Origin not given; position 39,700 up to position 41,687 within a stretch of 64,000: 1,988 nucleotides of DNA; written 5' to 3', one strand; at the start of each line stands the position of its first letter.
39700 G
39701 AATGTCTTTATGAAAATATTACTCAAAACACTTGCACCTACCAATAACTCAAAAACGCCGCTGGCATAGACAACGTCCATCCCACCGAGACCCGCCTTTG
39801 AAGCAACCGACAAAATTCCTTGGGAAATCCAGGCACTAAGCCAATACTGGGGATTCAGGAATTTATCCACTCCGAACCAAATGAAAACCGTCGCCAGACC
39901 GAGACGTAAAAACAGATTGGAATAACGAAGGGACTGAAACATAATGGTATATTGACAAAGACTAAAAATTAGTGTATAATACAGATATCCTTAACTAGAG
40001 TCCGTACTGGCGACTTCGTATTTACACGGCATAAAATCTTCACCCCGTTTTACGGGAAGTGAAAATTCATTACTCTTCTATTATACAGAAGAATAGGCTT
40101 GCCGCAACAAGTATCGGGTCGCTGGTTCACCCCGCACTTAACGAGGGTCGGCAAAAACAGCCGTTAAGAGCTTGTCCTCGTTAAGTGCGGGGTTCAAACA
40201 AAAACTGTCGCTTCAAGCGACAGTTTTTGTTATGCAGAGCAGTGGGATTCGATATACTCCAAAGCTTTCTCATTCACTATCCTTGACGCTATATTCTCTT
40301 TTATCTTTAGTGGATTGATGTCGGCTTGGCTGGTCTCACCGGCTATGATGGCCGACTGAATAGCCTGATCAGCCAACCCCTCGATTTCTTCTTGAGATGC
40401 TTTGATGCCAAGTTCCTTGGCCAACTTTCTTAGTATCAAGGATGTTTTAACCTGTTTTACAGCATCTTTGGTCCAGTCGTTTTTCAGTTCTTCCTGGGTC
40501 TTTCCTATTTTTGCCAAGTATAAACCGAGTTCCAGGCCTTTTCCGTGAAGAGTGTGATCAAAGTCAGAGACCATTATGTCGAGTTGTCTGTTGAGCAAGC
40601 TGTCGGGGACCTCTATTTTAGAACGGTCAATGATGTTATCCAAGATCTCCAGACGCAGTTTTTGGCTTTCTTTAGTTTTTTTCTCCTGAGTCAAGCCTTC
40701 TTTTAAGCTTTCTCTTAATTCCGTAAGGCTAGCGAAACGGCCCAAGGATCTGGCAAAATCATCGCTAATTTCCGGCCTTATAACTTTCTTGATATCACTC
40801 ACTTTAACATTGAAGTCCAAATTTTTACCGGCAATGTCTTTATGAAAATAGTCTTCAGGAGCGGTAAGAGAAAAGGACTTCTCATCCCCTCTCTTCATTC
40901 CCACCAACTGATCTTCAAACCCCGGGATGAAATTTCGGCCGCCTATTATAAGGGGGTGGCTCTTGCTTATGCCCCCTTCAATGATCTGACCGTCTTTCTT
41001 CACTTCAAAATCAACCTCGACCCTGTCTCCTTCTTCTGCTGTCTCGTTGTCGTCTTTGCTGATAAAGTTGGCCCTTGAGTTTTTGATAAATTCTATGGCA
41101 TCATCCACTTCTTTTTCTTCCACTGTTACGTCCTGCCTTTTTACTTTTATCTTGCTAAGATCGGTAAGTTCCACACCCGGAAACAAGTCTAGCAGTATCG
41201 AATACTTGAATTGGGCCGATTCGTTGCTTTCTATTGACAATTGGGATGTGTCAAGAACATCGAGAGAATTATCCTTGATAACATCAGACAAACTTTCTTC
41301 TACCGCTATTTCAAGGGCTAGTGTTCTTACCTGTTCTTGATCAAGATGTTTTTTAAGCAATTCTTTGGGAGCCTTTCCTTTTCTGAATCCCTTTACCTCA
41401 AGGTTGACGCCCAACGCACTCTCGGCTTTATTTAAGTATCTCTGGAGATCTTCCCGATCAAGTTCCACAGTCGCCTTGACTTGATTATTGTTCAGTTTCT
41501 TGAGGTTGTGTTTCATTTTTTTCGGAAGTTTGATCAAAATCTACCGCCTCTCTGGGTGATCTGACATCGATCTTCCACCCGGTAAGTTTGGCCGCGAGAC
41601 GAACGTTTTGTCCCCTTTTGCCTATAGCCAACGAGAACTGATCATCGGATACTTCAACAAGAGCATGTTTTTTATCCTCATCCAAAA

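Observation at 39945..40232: Consensus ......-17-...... promoter driving an ORF-free ~250-nt structured transcript that ends at a bidirectional terminator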

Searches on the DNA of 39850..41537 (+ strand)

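Call 4: search_rna_families(source=window, start=39850, end=40300, threshold=evalue, max_evalue=10, show_alignments=3)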
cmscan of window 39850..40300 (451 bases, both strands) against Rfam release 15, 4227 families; matches with E-value up to 10: 7.
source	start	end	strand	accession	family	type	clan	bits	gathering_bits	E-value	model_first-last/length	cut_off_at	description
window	40142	40235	+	RF02074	STnc240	Gene; sRNA;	-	22.3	55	0.62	1-77/77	no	Enterobacterial sRNA STnc240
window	40198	40230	+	RF04299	MIR814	Gene; miRNA;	-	21.8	90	0.15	1-83/83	no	MIR814 microRNA precursor family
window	40194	40267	-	RF02074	STnc240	Gene; sRNA;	-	18.6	55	3.9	1-77/77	no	Enterobacterial sRNA STnc240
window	40037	40092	-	RF01202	sn2991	Gene; snRNA; snoRNA; CD-box;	-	16.5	60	3.5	1-98/98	no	Small nucleolar RNA sn2991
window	40131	40191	-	RF00954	MIR1446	Gene; miRNA;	-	15.1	70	3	1-105/105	no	MIR1446 microRNA precursor family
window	39920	39965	+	RF00158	SNORD82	Gene; snRNA; snoRNA; CD-box;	-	14.6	43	5.6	13-65/70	no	Small nucleolar RNA SNORD82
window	40129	40225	+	RF00191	SNORA57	Gene; snRNA; snoRNA; HACA-box;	-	11.3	40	4.1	1-149/149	no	Small nucleolar RNA SNORA57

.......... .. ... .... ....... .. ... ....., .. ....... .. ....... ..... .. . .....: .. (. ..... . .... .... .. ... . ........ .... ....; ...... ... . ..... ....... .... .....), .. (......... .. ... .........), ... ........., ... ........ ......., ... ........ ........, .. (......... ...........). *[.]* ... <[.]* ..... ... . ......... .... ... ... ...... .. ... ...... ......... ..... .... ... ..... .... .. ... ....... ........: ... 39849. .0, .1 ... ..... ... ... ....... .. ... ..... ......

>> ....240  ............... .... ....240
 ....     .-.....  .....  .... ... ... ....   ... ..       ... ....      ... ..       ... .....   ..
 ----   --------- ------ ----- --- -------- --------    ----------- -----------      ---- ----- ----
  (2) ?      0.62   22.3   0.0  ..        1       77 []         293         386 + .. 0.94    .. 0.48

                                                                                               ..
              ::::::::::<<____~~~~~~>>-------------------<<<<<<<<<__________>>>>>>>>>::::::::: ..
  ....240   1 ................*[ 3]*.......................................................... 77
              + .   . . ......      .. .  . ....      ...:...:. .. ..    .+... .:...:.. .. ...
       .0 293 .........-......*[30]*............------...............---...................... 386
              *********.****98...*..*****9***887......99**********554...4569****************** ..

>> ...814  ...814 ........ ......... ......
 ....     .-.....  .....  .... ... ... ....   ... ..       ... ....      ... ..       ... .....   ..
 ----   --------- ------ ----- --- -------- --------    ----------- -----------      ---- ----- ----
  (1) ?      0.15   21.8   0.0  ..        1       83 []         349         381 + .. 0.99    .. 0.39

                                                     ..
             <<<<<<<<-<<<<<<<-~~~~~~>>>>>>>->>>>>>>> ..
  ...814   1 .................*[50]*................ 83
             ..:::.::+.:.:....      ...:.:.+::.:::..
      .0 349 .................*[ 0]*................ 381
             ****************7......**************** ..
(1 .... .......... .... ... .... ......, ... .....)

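Call 29: build_rna_model(alignment_id=A2)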
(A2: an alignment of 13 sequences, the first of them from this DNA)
Model R1 built from alignment A2 (13 sequences, 192 columns); structure: RNAalifold consensus.
model positions 141; base pairs 27; branch points 1; effective number of sequences 4.06; information 0.59 bits per position. Calibrated on 0.2 Mb of random sequence (short: E-values are rough).
structure used (alignment columns):
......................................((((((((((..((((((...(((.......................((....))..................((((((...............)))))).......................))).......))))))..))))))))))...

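Call 30: search_with_rna_model(model_id=R1, sources=[window, L001, L002, L010, L011, L012, L013, L014, L015, L016, L017, L018, L019, L020, L021, L022, L023, L024, L025, L026, L027, L028, L029, L030, L031, L032, L033, L034, L035, L036, L037, L038, L039, L040, L041, L042, L043, L044, L045, L046, L047, L048, L049, L050, L051, L052, L053, L054, L055, L056, L057, L058, L059, L060, L061, L062, L063, L064, L065, L066, L067, L068, L069, L070, L071, L072, L073, L074, L075, L076, L077, L078, L079, L080, L081, L082, L083, L084, L085, L086, L087, L088, L089, L090, L091, L092, L093, L094], max_evalue=1, make_alignment=true)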
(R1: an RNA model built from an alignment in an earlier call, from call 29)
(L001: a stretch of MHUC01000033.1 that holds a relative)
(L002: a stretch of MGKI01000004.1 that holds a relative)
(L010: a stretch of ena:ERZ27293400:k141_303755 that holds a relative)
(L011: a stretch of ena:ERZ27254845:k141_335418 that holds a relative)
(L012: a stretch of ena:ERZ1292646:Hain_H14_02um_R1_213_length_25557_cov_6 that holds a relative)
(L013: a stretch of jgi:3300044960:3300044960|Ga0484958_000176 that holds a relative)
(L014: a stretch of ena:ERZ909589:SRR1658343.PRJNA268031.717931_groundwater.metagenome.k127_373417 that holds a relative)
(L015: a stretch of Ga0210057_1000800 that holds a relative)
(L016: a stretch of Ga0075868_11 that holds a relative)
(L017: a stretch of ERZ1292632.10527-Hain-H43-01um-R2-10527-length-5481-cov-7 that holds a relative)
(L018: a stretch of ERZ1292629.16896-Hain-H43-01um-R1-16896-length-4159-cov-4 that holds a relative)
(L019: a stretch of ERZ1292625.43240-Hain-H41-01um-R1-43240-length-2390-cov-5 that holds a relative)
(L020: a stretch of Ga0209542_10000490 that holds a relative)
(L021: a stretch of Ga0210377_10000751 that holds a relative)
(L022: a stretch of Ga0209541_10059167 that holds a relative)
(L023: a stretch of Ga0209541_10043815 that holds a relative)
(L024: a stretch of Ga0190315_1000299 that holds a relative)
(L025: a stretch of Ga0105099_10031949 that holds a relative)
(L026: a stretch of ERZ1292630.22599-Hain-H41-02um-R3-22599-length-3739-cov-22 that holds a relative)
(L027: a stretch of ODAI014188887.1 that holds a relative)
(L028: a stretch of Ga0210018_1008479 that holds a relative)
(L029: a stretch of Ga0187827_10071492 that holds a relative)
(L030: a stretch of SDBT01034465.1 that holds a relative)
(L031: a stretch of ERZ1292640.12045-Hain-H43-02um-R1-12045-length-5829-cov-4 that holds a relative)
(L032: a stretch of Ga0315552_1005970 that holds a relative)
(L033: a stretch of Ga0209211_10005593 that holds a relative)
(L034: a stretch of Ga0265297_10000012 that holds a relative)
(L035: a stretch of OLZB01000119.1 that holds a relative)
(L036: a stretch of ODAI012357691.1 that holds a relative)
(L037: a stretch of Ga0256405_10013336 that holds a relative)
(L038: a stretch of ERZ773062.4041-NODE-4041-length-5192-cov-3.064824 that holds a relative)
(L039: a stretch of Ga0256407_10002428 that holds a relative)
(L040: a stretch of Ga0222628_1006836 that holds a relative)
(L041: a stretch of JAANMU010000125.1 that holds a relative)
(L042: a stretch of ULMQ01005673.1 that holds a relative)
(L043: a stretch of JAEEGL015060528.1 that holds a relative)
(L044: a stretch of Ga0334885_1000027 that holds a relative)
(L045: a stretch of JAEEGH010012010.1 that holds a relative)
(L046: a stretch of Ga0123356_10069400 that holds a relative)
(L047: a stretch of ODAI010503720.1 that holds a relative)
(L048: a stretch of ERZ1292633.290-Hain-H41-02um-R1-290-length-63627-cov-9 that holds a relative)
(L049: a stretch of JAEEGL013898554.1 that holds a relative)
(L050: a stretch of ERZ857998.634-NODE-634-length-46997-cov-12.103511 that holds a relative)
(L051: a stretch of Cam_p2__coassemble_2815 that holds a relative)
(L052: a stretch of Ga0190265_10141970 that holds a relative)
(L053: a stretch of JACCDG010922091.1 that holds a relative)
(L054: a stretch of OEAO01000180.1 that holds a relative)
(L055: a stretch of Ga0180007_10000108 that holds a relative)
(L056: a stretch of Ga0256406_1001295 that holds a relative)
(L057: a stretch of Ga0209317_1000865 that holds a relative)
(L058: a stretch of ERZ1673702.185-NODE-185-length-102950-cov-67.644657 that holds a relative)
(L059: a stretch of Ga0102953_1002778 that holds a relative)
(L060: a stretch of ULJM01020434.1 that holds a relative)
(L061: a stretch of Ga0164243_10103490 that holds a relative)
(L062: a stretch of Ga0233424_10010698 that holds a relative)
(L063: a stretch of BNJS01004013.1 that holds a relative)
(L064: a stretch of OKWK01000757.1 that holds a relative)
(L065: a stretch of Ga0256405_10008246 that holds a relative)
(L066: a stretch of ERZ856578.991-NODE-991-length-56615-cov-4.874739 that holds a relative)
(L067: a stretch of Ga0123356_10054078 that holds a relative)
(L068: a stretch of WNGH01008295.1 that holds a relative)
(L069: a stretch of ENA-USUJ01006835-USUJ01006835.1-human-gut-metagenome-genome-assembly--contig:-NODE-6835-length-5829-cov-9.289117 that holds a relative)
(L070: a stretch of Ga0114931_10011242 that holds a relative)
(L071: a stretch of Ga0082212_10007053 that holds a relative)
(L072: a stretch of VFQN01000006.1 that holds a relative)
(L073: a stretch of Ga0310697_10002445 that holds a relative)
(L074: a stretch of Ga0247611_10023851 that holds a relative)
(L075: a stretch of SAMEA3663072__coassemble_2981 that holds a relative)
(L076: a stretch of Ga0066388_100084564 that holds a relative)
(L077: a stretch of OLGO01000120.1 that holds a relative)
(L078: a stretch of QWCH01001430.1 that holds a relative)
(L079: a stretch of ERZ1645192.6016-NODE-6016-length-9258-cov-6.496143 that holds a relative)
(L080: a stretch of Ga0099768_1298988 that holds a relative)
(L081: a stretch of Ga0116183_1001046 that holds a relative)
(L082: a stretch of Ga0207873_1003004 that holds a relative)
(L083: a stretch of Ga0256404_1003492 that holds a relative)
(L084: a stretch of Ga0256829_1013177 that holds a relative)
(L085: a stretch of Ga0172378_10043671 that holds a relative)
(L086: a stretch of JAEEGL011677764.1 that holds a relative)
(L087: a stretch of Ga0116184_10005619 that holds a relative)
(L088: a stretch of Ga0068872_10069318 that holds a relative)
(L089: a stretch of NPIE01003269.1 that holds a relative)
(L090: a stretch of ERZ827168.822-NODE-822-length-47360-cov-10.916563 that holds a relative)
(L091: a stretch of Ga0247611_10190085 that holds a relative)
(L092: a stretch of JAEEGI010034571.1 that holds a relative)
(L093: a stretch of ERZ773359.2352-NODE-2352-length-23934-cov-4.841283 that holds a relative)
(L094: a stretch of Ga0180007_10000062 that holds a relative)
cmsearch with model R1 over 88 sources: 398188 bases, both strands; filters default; matches with E-value up to 1: 15.
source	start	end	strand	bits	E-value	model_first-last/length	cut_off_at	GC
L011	3824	3975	-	122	4.4e-25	1-141/141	no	0.41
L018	2097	2228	-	120.9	7.7e-25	1-141/141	no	0.42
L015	2936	3077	-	119.5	1.6e-24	1-141/141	no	0.43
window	39981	40129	+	118.1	3.4e-24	1-141/141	no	0.42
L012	3887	4030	-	112.2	7.5e-23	1-141/141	no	0.38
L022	1044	1171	-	110.3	2e-22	1-141/141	no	0.43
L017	2825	2950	-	107.6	8.3e-22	1-141/141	no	0.4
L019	1582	1707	-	105.4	2.6e-21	1-141/141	no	0.44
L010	3876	4018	-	101.1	2.6e-20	1-141/141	no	0.41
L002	5361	5511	-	95.1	5.9e-19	1-141/141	no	0.37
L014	3884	4017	-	86.2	6.2e-17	1-141/141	no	0.44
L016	2827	2960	-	86.2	6.2e-17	1-141/141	no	0.44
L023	1026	1173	-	66.9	1.5e-12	1-141/141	no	0.43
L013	3852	4018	-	54.9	8.5e-10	1-141/141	no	0.33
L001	2019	2164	-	40.5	1.6e-06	1-141/141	no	0.4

Alignment A3: 15 matches aligned to the model, 226 columns, each read 5' to 3' on its own strand. Consensus structure (alignment columns), stored with it:
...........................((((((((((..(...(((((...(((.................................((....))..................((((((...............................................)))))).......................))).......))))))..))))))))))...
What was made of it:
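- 40006..40126 (+): Conserved Y-shaped RNA core. P1a is 40006-40016 paired with 40116-40126. The C.C mismatch is 40017/40115, flanked by U.G and G.U pairs. P1b is 40018-40023 paired with 40109-40114. P2 is 40027-40031 paired with 40100-40104 and is followed by the conserved CAAC at 40105-40108. The A-rich junction UAAAAUC is 40032-40038. The covariance model scores 118 bits, E=3e-24, over 39981-40129 (call 30).
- Tried and rejected: The covariance model found nothing in the 70 loci with distant tig genes (call 30).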
